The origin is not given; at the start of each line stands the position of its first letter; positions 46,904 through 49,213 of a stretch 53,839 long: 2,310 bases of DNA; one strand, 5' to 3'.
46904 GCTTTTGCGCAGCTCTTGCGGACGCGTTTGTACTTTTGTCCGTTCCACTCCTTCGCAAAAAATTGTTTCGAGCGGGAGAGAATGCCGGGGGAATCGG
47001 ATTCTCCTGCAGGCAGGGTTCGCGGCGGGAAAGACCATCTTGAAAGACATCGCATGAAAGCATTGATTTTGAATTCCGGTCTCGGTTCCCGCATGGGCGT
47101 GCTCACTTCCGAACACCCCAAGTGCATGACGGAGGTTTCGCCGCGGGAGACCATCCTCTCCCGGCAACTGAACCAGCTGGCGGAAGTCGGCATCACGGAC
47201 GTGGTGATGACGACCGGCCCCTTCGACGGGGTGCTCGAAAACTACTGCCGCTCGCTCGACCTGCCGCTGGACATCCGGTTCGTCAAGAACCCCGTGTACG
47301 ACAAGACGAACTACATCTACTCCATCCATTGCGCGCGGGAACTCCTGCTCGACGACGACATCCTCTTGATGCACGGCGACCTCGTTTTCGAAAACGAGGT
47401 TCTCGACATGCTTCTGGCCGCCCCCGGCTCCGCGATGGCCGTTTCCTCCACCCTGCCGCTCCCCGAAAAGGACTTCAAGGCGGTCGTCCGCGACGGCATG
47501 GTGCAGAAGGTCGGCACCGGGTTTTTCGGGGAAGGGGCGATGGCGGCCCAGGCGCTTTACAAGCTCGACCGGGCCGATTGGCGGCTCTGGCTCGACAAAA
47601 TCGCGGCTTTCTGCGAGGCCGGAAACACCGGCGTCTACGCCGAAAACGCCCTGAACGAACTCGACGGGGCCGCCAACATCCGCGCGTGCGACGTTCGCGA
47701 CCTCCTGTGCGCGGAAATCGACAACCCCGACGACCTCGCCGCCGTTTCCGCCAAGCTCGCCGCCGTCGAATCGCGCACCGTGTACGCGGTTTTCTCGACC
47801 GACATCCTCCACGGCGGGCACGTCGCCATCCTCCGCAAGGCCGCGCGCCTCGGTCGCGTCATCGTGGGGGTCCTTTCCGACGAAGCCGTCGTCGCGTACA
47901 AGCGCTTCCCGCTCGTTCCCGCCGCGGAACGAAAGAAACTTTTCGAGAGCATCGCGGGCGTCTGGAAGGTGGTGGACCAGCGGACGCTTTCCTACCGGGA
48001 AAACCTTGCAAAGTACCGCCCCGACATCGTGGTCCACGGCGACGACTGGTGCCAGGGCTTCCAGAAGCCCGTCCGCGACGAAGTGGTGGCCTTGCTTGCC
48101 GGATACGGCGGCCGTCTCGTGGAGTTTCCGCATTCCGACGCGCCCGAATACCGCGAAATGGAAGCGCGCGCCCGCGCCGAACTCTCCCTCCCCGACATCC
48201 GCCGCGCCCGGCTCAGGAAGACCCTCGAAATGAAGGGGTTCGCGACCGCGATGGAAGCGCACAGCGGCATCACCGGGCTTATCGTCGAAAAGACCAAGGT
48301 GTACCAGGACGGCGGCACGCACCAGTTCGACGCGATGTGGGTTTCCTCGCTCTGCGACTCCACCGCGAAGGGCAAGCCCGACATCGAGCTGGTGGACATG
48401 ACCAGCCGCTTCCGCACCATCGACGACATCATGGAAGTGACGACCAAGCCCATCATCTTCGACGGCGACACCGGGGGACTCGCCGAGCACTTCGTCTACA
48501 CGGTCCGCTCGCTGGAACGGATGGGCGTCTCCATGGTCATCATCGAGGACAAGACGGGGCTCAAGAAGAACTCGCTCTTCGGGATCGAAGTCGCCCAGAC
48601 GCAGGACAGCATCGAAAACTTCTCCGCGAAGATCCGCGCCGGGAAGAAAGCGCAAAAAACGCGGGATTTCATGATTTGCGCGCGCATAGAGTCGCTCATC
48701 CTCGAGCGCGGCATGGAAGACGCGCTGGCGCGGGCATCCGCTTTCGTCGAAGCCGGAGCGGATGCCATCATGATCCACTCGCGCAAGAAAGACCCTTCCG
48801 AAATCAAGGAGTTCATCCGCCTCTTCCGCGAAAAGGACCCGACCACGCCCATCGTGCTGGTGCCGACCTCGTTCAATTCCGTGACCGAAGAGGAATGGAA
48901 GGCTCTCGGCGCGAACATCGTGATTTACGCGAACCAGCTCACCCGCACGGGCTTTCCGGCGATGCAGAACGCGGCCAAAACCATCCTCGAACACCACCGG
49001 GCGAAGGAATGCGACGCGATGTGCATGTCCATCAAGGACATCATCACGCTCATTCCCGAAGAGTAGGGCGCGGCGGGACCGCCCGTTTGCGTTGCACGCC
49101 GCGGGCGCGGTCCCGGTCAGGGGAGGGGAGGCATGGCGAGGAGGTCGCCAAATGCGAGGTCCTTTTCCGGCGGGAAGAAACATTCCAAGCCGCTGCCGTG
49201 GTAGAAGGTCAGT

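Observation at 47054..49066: Three-domain LicC/PntC-like NTP-transferase + HxGH cytidylyltransferase + PEP mutase, with no decarboxylase partner nearby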

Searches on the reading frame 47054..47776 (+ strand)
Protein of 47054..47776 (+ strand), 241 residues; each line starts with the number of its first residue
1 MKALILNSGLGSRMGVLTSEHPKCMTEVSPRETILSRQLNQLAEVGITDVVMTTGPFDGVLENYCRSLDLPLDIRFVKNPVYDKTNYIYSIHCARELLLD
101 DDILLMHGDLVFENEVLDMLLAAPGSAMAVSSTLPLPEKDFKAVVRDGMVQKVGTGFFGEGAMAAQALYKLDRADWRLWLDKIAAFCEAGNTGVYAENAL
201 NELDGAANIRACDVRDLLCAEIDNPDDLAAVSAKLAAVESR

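Call 31: search_solved_structures(query=window:47054-47776:+, max_evalue=0.01, show_alignments=4)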
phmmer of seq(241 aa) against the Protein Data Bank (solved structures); distinct sequences matched with E-value up to 0.01: 7.
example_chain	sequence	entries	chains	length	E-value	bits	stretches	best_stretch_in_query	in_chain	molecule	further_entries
1jyk_A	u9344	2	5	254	2.6e-07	33.5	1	1-104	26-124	CTP:phosphocholine Cytidylyltransferase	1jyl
8yre_D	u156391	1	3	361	5.5e-06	29.2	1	1-121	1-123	Mannose-1-phosphate guanylyltransferase 1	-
7x8j_A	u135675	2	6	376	5.7e-06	29.1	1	1-121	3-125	Mannose-1-phosphate guanylyltransferase 1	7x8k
7d72_K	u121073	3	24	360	0.00041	23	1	1-111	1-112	Mannose-1-phosphate guanyltransferase beta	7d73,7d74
6pd1_A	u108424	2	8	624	0.00043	23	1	2-121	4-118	Nucleotidyl transferase/aminotransferase, class V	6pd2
4y7t_A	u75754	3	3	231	0.00083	22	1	1-115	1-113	Nucleotidyl transferase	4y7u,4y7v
7whr_B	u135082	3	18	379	0.0084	18.7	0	1-111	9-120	Nucleotidyl transferase family protein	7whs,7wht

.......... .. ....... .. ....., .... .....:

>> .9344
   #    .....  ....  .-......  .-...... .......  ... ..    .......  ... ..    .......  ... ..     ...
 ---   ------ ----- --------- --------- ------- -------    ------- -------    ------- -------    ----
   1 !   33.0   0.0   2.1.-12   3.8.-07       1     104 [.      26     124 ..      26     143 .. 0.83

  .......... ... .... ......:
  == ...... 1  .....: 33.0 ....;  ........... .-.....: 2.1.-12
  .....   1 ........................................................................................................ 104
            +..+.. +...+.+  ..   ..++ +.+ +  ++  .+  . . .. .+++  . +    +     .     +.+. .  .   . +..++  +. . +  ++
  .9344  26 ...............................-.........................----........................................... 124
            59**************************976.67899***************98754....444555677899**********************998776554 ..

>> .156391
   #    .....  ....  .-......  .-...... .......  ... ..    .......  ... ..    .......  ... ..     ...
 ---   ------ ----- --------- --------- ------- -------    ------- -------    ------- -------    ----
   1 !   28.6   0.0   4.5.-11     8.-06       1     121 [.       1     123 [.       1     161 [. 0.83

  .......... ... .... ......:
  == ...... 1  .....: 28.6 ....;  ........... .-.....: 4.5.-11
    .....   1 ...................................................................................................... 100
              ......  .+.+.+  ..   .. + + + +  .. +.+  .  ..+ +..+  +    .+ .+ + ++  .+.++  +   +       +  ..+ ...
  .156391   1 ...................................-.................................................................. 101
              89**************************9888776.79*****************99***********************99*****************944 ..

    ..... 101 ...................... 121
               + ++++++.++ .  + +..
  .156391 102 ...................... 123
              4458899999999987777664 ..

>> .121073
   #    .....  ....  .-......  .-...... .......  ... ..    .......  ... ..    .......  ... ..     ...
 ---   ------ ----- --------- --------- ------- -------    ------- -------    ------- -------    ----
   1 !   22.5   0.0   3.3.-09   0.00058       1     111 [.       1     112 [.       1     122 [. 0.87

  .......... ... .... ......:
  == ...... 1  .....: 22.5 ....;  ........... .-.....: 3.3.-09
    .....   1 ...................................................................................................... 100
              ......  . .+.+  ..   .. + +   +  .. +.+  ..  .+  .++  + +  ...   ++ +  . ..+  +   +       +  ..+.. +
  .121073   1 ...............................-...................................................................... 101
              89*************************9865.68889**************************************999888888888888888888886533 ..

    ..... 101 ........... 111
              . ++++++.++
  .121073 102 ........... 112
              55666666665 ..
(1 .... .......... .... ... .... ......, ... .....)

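Call 52: search_solved_structures(query=A2, max_evalue=0.001, show_alignments=4)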
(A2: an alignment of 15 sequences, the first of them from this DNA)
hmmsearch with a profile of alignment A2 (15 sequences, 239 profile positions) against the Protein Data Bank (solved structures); distinct sequences matched with E-value up to 0.001: 27.
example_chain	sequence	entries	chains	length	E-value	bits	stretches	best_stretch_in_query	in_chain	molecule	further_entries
1jyk_A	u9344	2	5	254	3e-19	72.6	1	2-235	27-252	CTP:phosphocholine Cytidylyltransferase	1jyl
6pd1_A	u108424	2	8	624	8.4e-14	54.8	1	2-131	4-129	Nucleotidyl transferase/aminotransferase, class V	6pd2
2ggo_A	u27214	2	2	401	2e-10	43.7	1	1-191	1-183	401aa long hypothetical glucose-1-phosphate thymidylyltransferase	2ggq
4jd0_A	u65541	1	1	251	3.3e-10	43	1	2-230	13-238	Nucleotidyl transferase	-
5z09_A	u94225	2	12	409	3.4e-10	43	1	1-191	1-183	Dual sugar-1-phosphate nucleotidylyltransferase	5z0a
2xme_A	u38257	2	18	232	1.9e-09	40.6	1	1-158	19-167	CTP-INOSITOL-1-PHOSPHATE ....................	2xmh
4y7t_A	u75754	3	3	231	2.4e-09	40.2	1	1-85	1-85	Nucleotidyl transferase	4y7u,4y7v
7d72_K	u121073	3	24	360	6.7e-09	38.7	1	1-75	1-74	Mannose-1-phosphate guanyltransferase beta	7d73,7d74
8yre_D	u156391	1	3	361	6.7e-09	38.7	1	1-76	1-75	Mannose-1-phosphate guanylyltransferase 1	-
7x8j_A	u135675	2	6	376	7e-09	38.7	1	1-76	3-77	Mannose-1-phosphate guanylyltransferase 1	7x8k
4mnd_A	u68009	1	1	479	8.3e-09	38.4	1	1-231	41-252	CTP L-myo-inositol-1-phosphate cytidylyltransferase/CDP-L-myo-inositol myo-inositolphospho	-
8hhd_A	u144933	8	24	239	1.4e-08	37.7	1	1-110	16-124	Nucleotidyl transferase | N-acetylmuramate alpha-1-phosphate uridylyltransferase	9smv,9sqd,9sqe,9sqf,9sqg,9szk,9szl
7whr_B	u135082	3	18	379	1.5e-08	37.6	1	1-78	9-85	Nucleotidyl transferase family protein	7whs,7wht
1tzf_A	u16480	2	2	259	1.3e-07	34.6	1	2-72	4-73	Glucose-1-phosphate cytidylyltransferase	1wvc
3hl3_A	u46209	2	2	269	2.6e-07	33.5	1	1-153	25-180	Glucose-1-phosphate thymidylyltransferase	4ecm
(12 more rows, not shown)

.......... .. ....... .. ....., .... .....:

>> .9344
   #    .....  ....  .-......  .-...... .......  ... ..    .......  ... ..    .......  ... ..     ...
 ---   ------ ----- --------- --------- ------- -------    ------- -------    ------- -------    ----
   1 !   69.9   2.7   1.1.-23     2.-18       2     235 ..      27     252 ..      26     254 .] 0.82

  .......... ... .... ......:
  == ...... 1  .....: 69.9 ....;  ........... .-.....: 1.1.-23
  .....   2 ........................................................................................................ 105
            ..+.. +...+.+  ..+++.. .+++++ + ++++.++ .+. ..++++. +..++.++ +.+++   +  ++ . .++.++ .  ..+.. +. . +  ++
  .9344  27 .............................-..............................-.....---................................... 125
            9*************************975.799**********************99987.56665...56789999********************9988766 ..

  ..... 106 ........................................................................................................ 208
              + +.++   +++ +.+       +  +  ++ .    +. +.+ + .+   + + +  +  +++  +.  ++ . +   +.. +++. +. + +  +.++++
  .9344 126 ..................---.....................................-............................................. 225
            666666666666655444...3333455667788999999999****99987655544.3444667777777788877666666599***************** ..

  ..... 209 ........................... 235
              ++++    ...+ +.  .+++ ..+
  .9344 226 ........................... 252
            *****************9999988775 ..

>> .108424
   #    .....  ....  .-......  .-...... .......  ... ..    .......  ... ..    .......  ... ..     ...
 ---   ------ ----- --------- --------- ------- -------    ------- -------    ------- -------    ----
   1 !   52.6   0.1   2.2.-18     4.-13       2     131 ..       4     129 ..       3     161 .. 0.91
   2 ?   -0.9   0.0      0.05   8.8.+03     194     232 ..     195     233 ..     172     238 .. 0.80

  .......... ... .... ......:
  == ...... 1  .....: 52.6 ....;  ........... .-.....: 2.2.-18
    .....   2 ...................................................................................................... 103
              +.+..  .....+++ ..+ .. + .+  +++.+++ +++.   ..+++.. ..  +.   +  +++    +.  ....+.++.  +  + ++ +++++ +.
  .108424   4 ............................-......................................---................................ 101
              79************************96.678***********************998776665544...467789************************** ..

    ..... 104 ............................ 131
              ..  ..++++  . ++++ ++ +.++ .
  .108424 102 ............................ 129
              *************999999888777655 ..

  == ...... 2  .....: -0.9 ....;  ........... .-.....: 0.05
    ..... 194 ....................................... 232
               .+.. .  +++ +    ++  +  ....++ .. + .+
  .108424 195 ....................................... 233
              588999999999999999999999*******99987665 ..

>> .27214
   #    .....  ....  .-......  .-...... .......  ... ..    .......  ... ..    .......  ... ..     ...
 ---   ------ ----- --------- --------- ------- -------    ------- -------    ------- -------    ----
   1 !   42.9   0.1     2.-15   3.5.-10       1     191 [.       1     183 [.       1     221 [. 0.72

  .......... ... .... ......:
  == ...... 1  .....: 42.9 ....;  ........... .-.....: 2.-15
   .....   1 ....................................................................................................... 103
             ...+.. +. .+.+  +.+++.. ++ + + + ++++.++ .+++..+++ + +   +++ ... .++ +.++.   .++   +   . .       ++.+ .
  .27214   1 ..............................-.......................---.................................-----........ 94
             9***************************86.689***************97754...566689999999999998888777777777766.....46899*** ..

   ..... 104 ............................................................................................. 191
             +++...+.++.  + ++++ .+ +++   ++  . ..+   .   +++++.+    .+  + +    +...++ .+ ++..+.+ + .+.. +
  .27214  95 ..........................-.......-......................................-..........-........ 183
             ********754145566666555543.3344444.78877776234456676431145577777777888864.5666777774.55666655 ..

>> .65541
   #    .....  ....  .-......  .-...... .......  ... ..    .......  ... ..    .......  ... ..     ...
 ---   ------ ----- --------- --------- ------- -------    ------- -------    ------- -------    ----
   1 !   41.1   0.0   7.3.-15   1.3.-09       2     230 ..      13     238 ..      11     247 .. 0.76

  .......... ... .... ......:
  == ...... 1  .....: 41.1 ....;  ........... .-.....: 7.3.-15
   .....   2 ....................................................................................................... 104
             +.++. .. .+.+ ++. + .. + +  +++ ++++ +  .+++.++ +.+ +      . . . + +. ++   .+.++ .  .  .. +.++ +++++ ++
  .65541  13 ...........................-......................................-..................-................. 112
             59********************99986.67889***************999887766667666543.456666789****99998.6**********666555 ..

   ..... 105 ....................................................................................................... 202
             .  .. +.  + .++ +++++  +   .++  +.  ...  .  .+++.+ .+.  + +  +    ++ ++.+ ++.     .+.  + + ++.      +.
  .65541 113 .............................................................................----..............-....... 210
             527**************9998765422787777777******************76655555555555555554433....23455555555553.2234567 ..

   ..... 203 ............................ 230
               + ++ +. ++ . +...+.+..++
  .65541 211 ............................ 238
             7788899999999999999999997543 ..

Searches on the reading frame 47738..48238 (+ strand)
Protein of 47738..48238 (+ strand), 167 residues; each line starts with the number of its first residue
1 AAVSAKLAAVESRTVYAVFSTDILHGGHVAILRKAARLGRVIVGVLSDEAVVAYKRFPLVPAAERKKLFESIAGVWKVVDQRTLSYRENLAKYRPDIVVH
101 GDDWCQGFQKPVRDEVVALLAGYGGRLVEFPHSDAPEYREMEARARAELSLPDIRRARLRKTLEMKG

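Call 30: search_solved_structures(query=window:47738-48238:+, max_evalue=0.001, show_alignments=3)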
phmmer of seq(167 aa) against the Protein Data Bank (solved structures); distinct sequences matched with E-value up to 0.001: 5.
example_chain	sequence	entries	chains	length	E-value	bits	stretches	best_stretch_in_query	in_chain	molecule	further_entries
5x3d_A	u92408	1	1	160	7e-35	123.5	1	11-134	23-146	Phosphoenolpyruvate phosphomutase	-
3elb_A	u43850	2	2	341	2.4e-12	50.2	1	21-104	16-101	Ethanolamine-phosphate cytidylyltransferase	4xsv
1coz_A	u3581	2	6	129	1.1e-07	35.1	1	20-109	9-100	PROTEIN (GLYCEROL-3-PHOSPHATE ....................) | glycerol-3-phosphate cytidylyltransferase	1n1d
2b7l_A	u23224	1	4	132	2.6e-07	33.9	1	19-109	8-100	glycerol-3-phosphate cytidylyltransferase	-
5x9q_A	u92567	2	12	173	8.7e-06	28.9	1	4-134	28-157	Putative cytidylyltransferase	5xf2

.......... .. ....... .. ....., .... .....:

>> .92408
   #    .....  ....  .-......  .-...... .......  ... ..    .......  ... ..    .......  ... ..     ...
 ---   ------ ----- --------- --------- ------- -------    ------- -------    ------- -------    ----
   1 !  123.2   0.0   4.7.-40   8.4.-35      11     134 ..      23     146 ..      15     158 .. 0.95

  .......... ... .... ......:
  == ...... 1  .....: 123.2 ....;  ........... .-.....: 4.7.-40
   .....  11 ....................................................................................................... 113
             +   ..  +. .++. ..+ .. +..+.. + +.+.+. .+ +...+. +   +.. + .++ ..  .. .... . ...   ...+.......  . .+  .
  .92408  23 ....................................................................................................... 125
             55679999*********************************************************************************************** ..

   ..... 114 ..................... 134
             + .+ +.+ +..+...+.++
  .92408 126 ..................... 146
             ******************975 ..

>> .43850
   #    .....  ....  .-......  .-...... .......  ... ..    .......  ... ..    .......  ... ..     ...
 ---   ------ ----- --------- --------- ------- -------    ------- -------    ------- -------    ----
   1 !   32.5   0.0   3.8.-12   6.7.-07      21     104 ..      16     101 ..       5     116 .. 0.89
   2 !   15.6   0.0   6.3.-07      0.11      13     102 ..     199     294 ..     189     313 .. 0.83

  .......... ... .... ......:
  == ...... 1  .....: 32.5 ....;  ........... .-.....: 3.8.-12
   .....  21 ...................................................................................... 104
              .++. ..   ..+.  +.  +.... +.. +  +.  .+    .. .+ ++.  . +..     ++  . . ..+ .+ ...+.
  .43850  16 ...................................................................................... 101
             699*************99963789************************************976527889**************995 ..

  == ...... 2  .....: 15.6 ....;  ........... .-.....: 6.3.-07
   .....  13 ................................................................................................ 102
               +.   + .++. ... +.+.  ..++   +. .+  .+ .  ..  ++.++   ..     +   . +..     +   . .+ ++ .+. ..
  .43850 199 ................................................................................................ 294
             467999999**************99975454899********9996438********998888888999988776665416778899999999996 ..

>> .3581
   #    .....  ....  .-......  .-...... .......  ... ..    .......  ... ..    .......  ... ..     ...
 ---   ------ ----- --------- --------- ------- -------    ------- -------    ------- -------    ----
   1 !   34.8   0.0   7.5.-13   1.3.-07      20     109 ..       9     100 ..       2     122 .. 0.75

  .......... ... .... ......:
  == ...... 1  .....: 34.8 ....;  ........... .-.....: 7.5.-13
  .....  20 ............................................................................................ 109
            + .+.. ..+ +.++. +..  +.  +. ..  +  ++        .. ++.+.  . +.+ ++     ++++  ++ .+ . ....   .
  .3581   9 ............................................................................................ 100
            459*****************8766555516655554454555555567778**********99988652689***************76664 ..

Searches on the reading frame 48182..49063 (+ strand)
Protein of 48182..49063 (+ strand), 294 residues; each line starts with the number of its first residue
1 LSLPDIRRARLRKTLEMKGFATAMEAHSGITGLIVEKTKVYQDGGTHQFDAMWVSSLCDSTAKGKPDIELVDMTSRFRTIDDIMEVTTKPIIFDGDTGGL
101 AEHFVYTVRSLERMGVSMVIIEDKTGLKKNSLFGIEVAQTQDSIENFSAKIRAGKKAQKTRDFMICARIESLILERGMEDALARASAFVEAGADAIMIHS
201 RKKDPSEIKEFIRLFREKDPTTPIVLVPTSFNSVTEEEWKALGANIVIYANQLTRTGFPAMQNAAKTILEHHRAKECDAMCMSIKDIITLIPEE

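Call 73: search_solved_structures(query=window:48182-49063:+, max_evalue=1e-20, show_alignments=1)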
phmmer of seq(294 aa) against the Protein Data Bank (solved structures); distinct sequences matched with E-value up to 1e-20: 4.
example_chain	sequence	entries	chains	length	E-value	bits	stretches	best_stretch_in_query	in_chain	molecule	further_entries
1m1b_A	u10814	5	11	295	3.9e-38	134.5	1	9-290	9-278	PHOSPHOENOLPYRUVATE PHOSPHOMUTASE | PROTEIN (PHOSPHOENOLPYRUVATE MUTASE)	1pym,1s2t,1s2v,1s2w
2dua_A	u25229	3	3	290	5.4e-38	134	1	10-291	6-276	Phosphonopyruvate hydrolase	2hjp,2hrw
5unc_A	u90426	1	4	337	1.8e-37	132.3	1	48-275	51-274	PHOSPHOENOLPYRUVATE PHOSPHOMUTASE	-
1s2u_A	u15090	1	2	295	4.5e-37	131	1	9-290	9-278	Phosphoenolpyruvate phosphomutase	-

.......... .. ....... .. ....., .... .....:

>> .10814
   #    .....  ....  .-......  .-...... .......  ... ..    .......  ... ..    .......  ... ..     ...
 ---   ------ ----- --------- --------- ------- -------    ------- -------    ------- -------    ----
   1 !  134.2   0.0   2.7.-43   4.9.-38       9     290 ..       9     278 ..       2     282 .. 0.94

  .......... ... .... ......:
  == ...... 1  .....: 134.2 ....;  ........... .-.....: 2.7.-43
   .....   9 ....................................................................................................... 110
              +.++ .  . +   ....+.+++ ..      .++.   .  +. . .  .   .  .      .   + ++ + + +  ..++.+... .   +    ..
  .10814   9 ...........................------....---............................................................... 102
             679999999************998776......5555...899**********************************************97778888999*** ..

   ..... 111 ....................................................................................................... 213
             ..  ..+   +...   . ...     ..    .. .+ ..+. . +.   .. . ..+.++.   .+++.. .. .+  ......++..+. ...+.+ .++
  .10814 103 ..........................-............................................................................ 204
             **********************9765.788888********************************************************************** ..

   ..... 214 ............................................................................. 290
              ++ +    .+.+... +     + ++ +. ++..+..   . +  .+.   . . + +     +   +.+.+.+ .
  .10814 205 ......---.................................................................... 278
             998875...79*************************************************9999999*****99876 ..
